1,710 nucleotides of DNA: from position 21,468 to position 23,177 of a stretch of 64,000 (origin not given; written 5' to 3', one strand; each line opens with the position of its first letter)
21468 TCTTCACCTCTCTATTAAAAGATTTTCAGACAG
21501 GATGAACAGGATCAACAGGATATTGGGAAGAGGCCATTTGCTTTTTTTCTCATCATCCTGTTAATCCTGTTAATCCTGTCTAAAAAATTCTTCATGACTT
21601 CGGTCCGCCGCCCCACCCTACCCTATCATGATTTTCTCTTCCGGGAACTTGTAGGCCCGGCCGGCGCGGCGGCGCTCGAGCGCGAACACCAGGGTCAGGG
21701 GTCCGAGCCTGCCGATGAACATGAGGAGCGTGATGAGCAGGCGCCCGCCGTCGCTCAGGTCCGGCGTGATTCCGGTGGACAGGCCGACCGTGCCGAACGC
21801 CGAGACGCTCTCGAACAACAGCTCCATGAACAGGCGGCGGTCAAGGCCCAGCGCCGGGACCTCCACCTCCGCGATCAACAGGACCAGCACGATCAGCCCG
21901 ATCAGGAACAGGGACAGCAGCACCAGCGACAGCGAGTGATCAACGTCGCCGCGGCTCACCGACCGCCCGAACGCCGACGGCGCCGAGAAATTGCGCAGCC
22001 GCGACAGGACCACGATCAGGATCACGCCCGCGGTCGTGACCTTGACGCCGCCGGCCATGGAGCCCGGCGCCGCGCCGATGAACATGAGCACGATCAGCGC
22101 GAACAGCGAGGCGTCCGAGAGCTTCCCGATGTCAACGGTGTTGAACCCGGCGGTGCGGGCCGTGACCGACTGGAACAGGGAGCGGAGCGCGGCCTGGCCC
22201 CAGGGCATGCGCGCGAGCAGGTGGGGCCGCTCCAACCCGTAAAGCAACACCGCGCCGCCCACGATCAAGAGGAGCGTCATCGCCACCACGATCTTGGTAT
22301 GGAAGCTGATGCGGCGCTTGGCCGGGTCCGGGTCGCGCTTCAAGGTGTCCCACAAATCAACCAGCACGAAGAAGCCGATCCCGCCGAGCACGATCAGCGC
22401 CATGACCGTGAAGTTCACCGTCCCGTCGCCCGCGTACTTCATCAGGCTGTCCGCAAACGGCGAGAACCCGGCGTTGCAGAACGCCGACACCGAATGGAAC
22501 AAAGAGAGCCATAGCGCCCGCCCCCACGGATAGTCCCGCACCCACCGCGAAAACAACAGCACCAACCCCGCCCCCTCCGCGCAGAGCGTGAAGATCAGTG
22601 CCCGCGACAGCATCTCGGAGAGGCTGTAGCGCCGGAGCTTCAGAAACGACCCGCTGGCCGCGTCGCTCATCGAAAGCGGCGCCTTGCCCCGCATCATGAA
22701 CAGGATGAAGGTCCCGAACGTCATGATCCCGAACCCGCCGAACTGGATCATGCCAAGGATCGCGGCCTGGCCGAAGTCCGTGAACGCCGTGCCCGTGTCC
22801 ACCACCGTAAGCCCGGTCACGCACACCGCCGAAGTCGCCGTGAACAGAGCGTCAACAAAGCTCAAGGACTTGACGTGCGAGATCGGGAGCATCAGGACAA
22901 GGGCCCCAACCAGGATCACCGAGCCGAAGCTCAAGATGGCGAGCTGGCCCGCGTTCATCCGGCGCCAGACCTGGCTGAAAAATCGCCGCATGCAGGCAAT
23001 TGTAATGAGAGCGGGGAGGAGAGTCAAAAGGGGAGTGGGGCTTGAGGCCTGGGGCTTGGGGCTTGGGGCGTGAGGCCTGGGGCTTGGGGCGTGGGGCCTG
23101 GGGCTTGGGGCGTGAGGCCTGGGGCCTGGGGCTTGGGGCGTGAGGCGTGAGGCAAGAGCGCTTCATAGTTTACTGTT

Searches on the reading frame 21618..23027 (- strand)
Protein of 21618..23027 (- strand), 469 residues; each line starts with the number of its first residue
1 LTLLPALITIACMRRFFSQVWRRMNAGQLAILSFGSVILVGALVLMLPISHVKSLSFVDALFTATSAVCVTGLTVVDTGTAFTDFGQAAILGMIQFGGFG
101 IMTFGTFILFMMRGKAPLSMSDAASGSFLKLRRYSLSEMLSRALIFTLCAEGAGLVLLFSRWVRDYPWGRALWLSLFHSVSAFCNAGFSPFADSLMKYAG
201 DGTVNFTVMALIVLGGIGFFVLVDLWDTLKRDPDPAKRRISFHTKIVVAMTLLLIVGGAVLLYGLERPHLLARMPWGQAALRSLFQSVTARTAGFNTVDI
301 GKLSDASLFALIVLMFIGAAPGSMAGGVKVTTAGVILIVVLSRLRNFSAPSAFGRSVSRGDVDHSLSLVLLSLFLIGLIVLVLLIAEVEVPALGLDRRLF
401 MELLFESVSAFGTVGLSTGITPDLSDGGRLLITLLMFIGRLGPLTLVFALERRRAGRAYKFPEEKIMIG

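Call 10: search_protein_families(library=pfam, proteins=[window:21618-23027:-], max_evalue=0.01)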
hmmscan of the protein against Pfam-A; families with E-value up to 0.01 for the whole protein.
window:21618-23027:- (469 aa): 1 family
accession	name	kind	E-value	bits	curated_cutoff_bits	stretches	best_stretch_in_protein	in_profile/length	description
PF02386.22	TrkH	-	2.4e-63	214.8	27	1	30-447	39-487/502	Cation transport protein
